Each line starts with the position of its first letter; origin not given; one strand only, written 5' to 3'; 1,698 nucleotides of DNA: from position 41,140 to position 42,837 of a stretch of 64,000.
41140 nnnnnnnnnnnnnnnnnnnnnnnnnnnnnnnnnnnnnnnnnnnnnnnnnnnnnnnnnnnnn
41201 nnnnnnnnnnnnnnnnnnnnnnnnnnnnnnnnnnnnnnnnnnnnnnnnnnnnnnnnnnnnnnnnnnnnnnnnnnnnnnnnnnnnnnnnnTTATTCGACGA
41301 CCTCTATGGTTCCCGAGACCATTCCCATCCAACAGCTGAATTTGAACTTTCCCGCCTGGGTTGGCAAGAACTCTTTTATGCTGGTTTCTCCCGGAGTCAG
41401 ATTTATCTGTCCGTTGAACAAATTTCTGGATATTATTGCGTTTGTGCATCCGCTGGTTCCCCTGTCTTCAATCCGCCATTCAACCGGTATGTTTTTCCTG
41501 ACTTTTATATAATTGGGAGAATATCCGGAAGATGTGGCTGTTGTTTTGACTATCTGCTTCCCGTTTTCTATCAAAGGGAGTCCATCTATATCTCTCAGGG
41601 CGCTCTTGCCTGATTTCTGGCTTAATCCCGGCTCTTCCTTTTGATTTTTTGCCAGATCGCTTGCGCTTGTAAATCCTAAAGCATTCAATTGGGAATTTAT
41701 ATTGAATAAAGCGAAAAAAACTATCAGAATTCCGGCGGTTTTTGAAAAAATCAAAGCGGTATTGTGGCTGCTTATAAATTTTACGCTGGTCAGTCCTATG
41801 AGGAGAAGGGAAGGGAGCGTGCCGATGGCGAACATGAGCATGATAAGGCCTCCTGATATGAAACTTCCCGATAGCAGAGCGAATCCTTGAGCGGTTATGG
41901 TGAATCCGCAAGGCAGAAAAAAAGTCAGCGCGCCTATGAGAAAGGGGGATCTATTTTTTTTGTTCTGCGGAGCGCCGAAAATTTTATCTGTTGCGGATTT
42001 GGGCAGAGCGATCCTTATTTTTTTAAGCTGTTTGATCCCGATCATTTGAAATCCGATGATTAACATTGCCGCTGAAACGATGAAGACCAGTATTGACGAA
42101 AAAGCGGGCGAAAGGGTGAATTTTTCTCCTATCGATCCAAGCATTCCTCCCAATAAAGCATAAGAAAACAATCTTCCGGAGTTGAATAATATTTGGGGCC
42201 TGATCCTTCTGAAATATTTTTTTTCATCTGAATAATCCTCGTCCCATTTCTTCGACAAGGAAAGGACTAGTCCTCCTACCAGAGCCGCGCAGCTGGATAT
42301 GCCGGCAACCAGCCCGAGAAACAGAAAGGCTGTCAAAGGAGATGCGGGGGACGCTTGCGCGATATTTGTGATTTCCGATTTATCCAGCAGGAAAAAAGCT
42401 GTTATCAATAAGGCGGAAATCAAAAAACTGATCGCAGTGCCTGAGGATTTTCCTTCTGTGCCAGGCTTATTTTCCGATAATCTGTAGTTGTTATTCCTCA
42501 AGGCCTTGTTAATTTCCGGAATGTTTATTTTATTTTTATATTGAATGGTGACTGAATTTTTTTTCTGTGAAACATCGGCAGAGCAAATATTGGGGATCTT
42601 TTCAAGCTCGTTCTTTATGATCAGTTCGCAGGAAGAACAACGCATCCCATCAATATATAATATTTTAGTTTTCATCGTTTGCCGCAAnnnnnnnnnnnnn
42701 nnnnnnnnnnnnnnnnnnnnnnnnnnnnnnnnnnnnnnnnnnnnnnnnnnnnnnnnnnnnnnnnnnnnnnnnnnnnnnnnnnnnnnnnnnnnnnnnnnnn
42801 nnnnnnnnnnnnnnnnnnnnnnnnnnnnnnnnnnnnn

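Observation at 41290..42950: csoR / HMA/DsbD-like TM/cupredoxin-like fusion / copA operon with an atypical middle gene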

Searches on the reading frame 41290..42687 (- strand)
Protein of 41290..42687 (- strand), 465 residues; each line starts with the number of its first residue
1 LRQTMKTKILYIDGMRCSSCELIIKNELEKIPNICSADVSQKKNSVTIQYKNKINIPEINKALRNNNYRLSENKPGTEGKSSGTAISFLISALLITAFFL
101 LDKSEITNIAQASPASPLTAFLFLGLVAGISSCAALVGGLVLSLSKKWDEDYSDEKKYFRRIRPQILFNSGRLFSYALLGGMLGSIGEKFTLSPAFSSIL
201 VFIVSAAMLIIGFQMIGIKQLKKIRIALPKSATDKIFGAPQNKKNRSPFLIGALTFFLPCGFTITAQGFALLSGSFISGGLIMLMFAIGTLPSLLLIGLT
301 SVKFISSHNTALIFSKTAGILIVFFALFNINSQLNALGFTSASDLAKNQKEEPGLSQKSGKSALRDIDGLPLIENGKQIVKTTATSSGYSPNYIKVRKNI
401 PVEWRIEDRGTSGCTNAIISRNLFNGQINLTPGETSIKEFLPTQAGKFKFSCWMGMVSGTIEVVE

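Call 3: search_protein_families(library=pfam, proteins=[window:41290-42687:-], max_evalue=0.1)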
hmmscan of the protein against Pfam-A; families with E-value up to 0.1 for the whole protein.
window:41290-42687:- (465 aa): 3 families
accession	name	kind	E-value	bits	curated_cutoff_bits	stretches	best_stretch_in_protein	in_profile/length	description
PF13386.12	DsbD_2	-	3.9e-33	115.5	24.9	1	121-327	2-198/199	Cytochrome C biogenesis protein transmembrane region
PF13473.12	Cupredoxin_1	-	9.7e-09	35.6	27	1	375-461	18-102/104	Cupredoxin-like domain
PF00403.32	HMA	-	1.3e-08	35.6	24.8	1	10-68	2-61/62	Heavy-metal-associated domain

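Call 4: search_protein_families(library=ncbifam, proteins=[window:41290-42687:-], max_evalue=0.1)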
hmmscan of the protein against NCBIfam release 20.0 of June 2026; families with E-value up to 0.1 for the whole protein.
window:41290-42687:- (465 aa): 11 families
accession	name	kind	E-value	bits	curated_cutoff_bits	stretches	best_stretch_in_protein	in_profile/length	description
NF033556.1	MerTP_fusion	equivalog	6.8e-09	35.6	180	1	3-69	117-184/186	mercuric transport protein MerTP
NF041115.1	UxxU_metal_bind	equivalog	3.1e-08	33.6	95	1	6-51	4-49/74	metal-binding (seleno)protein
NF010311.1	PRK13748.1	subfamily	5.3e-07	28.8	600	1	10-73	3-66/560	mercury(II) reductase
NF033795.1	chaper_CopZ_Bs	exception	5.9e-07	29.6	91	1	8-68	2-63/66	copper chaperone CopZ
TIGR02052.1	MerP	equivalog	5.3e-06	26.9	92.55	1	5-68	22-86/92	mercury resistance system periplasmic binding protein MerP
NF047957.1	CopZ_AFE_1862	equivalog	0.00012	22.4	85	1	10-65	3-56/62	CopZ family metallochaperone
NF008262.1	PRK11033.1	equivalog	0.00012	20.6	1005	1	10-114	45-147/731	zinc/cadmium/mercury/lead-transporting ATPase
NF033794.2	chaper_CopZ_Eh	exception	0.0002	21.4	95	1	10-68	4-63/68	copper chaperone CopZ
NF007952.0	PRK10671.1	equivalog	0.0021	16.3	1316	1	6-79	3-76/838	copper-exporting P-type ATPase CopA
NF047536.1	Cu_chaper_CsoZ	equivalog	0.019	15.4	77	1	7-63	2-58/66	putative copper chaperone CsoZ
TIGR00003.1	TIGR00003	subfamily_domain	0.074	13.3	62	0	10-69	4-64/66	copper ion binding protein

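Call 6: find_homologous_proteins(query=window:41290-42687:-, max_evalue=0.00001)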
Query window:41290-42687:- (465 aa): 2551 proteins with E <= 0.00001 among 8000 candidates; the best 120 are listed.
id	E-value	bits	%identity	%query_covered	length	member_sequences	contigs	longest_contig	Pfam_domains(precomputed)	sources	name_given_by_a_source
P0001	4.0e-294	993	100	99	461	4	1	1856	PF00403.33,PF13473.13,PF13386.13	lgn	-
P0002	8.6e-184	630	63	99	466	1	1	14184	PF00403.33,PF13473.13,PF02683.23,PF13386.13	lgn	-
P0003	3.5e-164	565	46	98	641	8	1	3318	PF00403.33,PF13473.13,PF13386.13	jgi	jgi:sulfite exporter TauE/SafE/plastocyanin domain-containing protein/copper chaperone CopZ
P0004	7.8e-164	564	46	100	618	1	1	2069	PF00403.33,PF13473.13,PF13386.13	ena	-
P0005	1.0e-163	564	45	100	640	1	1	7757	PF00403.33,PF13473.13,PF13386.13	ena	-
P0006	3.6e-163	562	46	98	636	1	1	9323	PF00403.33,PF13473.13,PF13386.13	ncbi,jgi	jgi:sulfite exporter TauE/SafE/plastocyanin domain-containing protein/copper chaperone CopZ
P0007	8.1e-162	557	45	100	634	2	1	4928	PF00403.33,PF13473.13,PF13386.13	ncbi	-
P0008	1.7e-161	556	44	98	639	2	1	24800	PF00403.33,PF13473.13,PF13386.13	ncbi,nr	ncbi:MAG: sulfite exporter TauE/SafE family protein [Actinobacteria bacterium]|nr:sulfite exporter T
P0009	1.9e-161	556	46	100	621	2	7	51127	PF00403.33,PF13473.13,PF02683.23,PF13386.13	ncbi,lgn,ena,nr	ncbi:MAG: sulfite exporter TauE/SafE family protein [Actinobacteria bacterium]|nr:sulfite exporter T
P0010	3.7e-161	555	46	100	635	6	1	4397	PF00403.33,PF13473.13,PF02683.23,PF13386.13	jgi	-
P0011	3.2e-160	552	46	100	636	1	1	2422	PF00403.33,PF13473.13,PF13386.13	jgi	jgi:uncharacterized protein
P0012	3.6e-160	552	44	100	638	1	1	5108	PF00403.33,PF13473.13,PF02683.23,PF13386.13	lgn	-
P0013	7.0e-160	551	45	99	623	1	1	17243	PF00403.33,PF13473.13,PF13386.13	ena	-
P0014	2.2e-159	549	46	98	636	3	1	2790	PF00403.33,PF13473.13,PF13386.13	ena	-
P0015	1.5e-158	547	45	100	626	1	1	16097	PF00403.33,PF13473.13,PF02683.23,PF13386.13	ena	-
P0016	2.0e-157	543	45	100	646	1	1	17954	PF00403.33,PF13473.13,PF13386.13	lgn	-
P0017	1.4e-155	537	45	100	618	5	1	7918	PF00403.33,PF13473.13,PF02683.23,PF13386.13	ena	-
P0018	7.6e-151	521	44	100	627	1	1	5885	PF00403.33,PF13473.13,PF02683.23,PF13386.13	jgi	jgi:uncharacterized protein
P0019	1.3e-150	520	46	100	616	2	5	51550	PF00403.33,PF13473.13,PF13386.13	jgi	-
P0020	5.4e-150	518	46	100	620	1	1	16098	PF00403.33,PF13473.13,PF13386.13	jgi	jgi:uncharacterized protein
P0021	1.2e-148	514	44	99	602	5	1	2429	PF00403.33,PF13473.13,PF13386.13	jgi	jgi:sulfite exporter TauE/SafE/plastocyanin domain-containing protein/copper chaperone CopZ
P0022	6.9e-146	505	51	99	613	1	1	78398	PF00403.33,PF13473.13,PF02683.23,PF13386.13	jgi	jgi:sulfite exporter TauE/SafE/copper chaperone CopZ/heme/copper-type cytochrome/quinol oxidase subu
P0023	7.6e-146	505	53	100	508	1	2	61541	PF00403.33,PF13473.13,PF02683.23,PF13386.13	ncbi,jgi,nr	ncbi:MAG: hypothetical protein ACD_63C00060G0004 [uncultured bacterium]|nr:MAG: hypothetical protein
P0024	1.3e-145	504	51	99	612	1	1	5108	PF00403.33,PF13473.13,PF02683.23,PF13386.13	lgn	-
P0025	1.7e-143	497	51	82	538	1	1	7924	PF13473.13,PF13386.13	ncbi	ncbi:MAG: urease accessory protein UreH domain-containing protein, partial [Candidatus Geothermincol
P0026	1.0e-142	494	49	99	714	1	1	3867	PF00403.33,PF13473.13,PF02683.23,PF13386.13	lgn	-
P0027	3.4e-142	493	51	100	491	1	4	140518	PF00403.33,PF13473.13,PF02683.23,PF13386.13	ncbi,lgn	-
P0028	1.9e-140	487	50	99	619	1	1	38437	PF00403.33,PF13473.13,PF02683.23,PF13386.13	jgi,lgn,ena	-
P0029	2.0e-140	487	53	99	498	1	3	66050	PF00403.33,PF13473.13,PF02683.23,PF13386.13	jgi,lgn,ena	jgi:sulfite exporter TauE/SafE/copper chaperone CopZ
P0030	3.4e-140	486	49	100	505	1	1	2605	PF00403.33,PF13473.13,PF13386.13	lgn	-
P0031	9.8e-140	485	50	100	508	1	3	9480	PF00403.33,PF13473.13,PF13386.13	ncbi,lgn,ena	ncbi:MAG: sulfite exporter TauE/SafE family protein [Patescibacteria group bacterium]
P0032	1.6e-139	484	52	99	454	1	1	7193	PF00403.33,PF13473.13,PF02683.23,PF13386.13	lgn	-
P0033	3.2e-139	483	51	100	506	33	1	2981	PF00403.33,PF13473.13,PF02683.23,PF13386.13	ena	-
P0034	1.8e-138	480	49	98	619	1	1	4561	PF00403.33,PF13473.13,PF02683.23,PF13386.13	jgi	-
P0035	6.8e-138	479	48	100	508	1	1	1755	PF00403.33,PF13473.13,PF02683.23,PF13386.13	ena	-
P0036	9.2e-138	478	49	99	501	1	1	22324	PF00403.33,PF13473.13,PF02683.23,PF13386.13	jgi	-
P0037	1.3e-137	478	51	100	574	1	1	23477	PF00403.33,PF13473.13,PF02683.23,PF13386.13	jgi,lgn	jgi:sulfite exporter TauE/SafE/copper chaperone CopZ/plastocyanin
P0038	1.4e-137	478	49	100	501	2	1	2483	PF00403.33,PF13473.13,PF02683.23,PF13386.13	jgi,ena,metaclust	metaclust:\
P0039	3.0e-137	476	51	99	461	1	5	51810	PF00403.33,PF13473.13,PF02683.23,PF13386.13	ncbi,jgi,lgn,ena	-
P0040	4.6e-137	476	46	100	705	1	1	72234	PF00403.33,PF13473.13,PF13386.13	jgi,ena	-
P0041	4.8e-137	476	49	100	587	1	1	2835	PF00403.33,PF13473.13,PF02683.23,PF13386.13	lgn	-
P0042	6.9e-137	475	50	99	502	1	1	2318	PF00403.33,PF13473.13,PF02683.23,PF13386.13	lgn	-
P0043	8.3e-137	475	49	100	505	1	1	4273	PF00403.33,PF13473.13,PF02683.23,PF13386.13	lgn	-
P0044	1.0e-136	475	49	99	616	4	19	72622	PF00403.33,PF13473.13,PF02683.23,PF13386.13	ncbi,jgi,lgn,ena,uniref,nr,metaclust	ncbi:MAG: hypothetical protein A2312_00240 [Candidatus Staskawiczbacteria bacterium RIFOXYB2_FULL_32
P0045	1.1e-136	475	52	100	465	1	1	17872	PF00403.33,PF13473.13,PF02683.23,PF13386.13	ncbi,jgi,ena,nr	ncbi:sulfite exporter TauE/SafE family protein [Patescibacteria group bacterium]|nr:sulfite exporter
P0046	1.1e-136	475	50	97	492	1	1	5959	PF00403.33,PF13473.13,PF13386.13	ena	-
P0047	1.2e-136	474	48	99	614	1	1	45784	PF00403.33,PF13473.13,PF02683.23,PF13386.13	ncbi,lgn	-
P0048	2.4e-136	473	51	100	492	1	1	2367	PF00403.33,PF13473.13,PF02683.23,PF13386.13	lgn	-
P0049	2.4e-136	473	49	99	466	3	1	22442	PF00403.33,PF13473.13,PF13386.13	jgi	-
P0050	2.5e-136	473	50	100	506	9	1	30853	PF00403.33,PF13473.13,PF02683.23,PF13386.13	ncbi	-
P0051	4.0e-136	473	50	100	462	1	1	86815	PF00403.33,PF13473.13,PF02683.23,PF13386.13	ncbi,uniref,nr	ncbi:MAG: hypothetical protein A2Y98_02320 [Candidatus Portnoybacteria bacterium RBG_19FT_COMBO_36_7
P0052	4.4e-136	473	48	100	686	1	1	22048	PF00403.33,PF13473.13,PF02683.23,PF13386.13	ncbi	-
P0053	5.8e-136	472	51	100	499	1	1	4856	PF00403.33,PF13473.13,PF02683.23,PF13386.13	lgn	-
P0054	6.4e-136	472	49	100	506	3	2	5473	PF00403.33,PF13473.13,PF13386.13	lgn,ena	-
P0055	6.5e-136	472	51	99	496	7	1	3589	PF00403.33,PF13473.13,PF02683.23,PF13386.13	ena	-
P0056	8.6e-136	472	49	100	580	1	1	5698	PF00403.33,PF13473.13,PF02683.23,PF13386.13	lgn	-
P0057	1.0e-135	471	50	100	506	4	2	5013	PF00403.33,PF13473.13,PF02683.23,PF13386.13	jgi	jgi:sulfite exporter TauE/SafE/copper chaperone CopZ/plastocyanin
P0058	1.1e-135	471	49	99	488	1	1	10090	PF00403.33,PF13473.13,PF02683.23,PF13386.13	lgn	-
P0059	1.2e-135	471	49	100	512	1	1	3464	PF00403.33,PF13473.13,PF02683.23,PF13386.13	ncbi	-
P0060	1.2e-135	471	49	100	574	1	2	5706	PF00403.33,PF13473.13,PF02683.23,PF13386.13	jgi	-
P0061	1.4e-135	471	50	99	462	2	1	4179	PF00403.33,PF13473.13,PF02683.23,PF13386.13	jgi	-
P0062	2.1e-135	470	50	99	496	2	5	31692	PF00403.33,PF13473.13,PF02683.23,PF13386.13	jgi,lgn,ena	jgi:sulfite exporter TauE/SafE/copper chaperone CopZ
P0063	2.6e-135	470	49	100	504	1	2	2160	PF00403.33,PF13473.13,PF02683.23,PF13386.13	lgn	-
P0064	2.9e-135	470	49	100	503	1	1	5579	PF00403.33,PF13473.13,PF02683.23,PF13386.13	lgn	-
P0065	3.0e-135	470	49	100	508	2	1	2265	PF00403.33,PF13473.13,PF13386.13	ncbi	-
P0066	3.7e-135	470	50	99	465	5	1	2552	PF00403.33,PF13473.13,PF02683.23,PF13386.13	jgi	-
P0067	3.8e-135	470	49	100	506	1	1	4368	PF00403.33,PF13473.13,PF02683.23,PF13386.13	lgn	-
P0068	3.8e-135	469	49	100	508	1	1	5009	PF00403.33,PF13473.13,PF02683.23,PF13386.13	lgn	-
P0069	4.0e-135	469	50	99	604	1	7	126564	PF00403.33,PF13473.13,PF02683.23,PF13386.13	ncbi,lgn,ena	ncbi:MAG: sulfite exporter TauE/SafE family protein [Patescibacteria group bacterium]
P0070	4.2e-135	469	50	100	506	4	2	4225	PF00403.33,PF13473.13,PF02683.23,PF13386.13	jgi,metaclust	metaclust:\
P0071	5.0e-135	469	49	99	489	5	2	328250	PF00403.33,PF13473.13,PF13386.13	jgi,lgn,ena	-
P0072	5.5e-135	469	50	99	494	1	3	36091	PF00403.33,PF13473.13,PF02683.23,PF13386.13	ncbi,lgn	-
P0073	8.0e-135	468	50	99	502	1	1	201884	PF00403.33,PF13473.13,PF02683.23,PF13386.13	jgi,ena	-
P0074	8.4e-135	468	49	100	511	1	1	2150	PF00403.33,PF13473.13,PF02683.23,PF13386.13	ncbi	-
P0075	8.4e-135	468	49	99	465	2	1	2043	PF00403.33,PF13473.13,PF02683.23,PF13386.13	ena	-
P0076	8.5e-135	468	49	100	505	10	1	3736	PF00403.33,PF13473.13,PF02683.23,PF13386.13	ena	-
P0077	1.0e-134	468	49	100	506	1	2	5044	PF00403.33,PF13473.13,PF02683.23,PF13386.13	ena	-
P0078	1.1e-134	468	49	98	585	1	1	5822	PF00403.33,PF13473.13,PF02683.23,PF13386.13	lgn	-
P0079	1.3e-134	468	49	99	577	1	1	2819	PF00403.33,PF13473.13,PF02683.23,PF13386.13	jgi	-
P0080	1.4e-134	468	50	99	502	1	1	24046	PF00403.33,PF13473.13,PF02683.23,PF13386.13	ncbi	ncbi:MAG: sulfite exporter TauE/SafE family protein [Patescibacteria group bacterium]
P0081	1.5e-134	468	48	99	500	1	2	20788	PF00403.33,PF13473.13,PF02683.23,PF13386.13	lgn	-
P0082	1.6e-134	467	50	99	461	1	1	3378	PF00403.33,PF13473.13,PF02683.23,PF13386.13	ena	-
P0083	1.8e-134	467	49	100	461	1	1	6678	PF00403.33,PF13473.13,PF13386.13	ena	-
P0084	1.9e-134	467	48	100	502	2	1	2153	PF00403.33,PF13473.13,PF02683.23,PF13386.13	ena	-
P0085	1.9e-134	467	50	99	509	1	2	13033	PF00403.33,PF13473.13,PF02683.23,PF13386.13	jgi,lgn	-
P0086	1.9e-134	467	49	99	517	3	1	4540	PF00403.33,PF13473.13,PF02683.23,PF13386.13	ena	-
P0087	2.0e-134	467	49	100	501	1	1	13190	PF00403.33,PF13473.13,PF02683.23,PF13386.13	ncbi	-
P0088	2.1e-134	467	50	100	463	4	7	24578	PF00403.33,PF13473.13,PF02683.23,PF13386.13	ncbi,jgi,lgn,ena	-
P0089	2.3e-134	467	50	100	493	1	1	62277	PF00403.33,PF13473.13,PF02683.23,PF13386.13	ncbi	ncbi:MAG: sulfite exporter TauE/SafE family protein [Candidatus Nealsonbacteria bacterium]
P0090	2.4e-134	467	49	100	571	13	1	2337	PF00403.33,PF13473.13,PF02683.23,PF13386.13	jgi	-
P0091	2.4e-134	467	50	100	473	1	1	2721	PF00403.33,PF13473.13,PF02683.23,PF13386.13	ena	-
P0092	2.8e-134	467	50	100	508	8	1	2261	PF00403.33,PF13473.13,PF02683.23,PF13386.13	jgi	jgi:sulfite exporter TauE/SafE/copper chaperone CopZ/plastocyanin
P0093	2.8e-134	467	50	99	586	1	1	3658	PF00403.33,PF13473.13,PF02683.23,PF13386.13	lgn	-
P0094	3.7e-134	466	50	100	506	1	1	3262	PF00403.33,PF13473.13,PF02683.23,PF13386.13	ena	-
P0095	4.1e-134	466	50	99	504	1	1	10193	PF00403.33,PF13473.13,PF02683.23,PF13386.13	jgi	-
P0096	4.1e-134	466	49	100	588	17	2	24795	PF00403.33,PF13473.13,PF02683.23,PF13386.13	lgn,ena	-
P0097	5.1e-134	466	50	100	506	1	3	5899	PF00403.33,PF13473.13,PF02683.23,PF13386.13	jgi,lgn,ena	-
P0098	5.2e-134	466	49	99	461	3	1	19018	PF00403.33,PF13473.13,PF02683.23,PF13386.13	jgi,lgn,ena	-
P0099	6.0e-134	466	49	99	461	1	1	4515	PF00403.33,PF13473.13,PF02683.23,PF13386.13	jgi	jgi:sulfite exporter TauE/SafE/copper chaperone CopZ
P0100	6.4e-134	465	49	99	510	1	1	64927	PF00403.33,PF13386.13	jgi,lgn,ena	-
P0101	6.6e-134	465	48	100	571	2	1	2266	PF00403.33,PF13473.13,PF02683.23,PF19991.6,PF13386.13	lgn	-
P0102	7.3e-134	465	49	99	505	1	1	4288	PF00403.33,PF13473.13,PF02683.23,PF13386.13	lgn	-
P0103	9.4e-134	465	49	98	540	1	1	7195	PF00403.33,PF13473.13,PF19991.6,PF13386.13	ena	-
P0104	9.7e-134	465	50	97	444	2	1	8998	PF00403.33,PF13473.13,PF02683.23,PF13386.13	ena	-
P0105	1.0e-133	465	49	100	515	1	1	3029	PF00403.33,PF13473.13,PF02683.23,PF13386.13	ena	-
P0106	1.1e-133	465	48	100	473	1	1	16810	PF00403.33,PF13473.13,PF02683.23,PF13386.13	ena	-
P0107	1.1e-133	465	52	98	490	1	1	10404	PF00403.33,PF13473.13,PF02683.23,PF13386.13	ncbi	-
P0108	1.2e-133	465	51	99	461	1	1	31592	PF00403.33,PF13473.13,PF02683.23,PF13386.13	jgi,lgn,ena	-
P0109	1.2e-133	465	48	100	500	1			PF00403.33,PF13473.13,PF02683.23,PF13386.13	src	-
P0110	1.3e-133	464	49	100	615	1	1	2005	PF00403.33,PF13473.13,PF02683.23,PF10080.15,PF13386.13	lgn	-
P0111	1.4e-133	464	48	99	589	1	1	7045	PF00403.33,PF13473.13,PF13386.13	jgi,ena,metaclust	metaclust:\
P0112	1.4e-133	464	50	97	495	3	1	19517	PF00403.33,PF13473.13,PF02683.23,PF13386.13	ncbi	ncbi:MAG: Uncharacterized protein CEN87_582, partial [Parcubacteria group bacterium Licking1014_1]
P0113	1.5e-133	464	48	100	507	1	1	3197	PF00403.33,PF13473.13,PF13386.13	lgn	-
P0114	1.5e-133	464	49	100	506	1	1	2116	PF00403.33,PF13473.13,PF02683.23,PF13386.13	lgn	-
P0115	1.7e-133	464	48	99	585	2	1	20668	PF00403.33,PF13473.13,PF02683.23,PF13386.13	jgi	-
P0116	1.8e-133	464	49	98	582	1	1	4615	PF00403.33,PF13473.13,PF02683.23,PF13386.13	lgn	-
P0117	2.0e-133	464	49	99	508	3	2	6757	PF00403.33,PF13473.13,PF13386.13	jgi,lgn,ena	-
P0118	2.3e-133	464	50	99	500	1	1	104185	PF00403.33,PF13473.13,PF02683.23,PF13386.13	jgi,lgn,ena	-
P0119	2.6e-133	463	49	99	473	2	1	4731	PF00403.33,PF13473.13,PF02683.23,PF13386.13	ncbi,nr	ncbi:MAG: sulfite exporter TauE/SafE family protein [Candidatus Staskawiczbacteria bacterium]|nr:sul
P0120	2.8e-133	463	50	100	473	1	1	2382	PF00403.33,PF13473.13,PF02683.23,PF13386.13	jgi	-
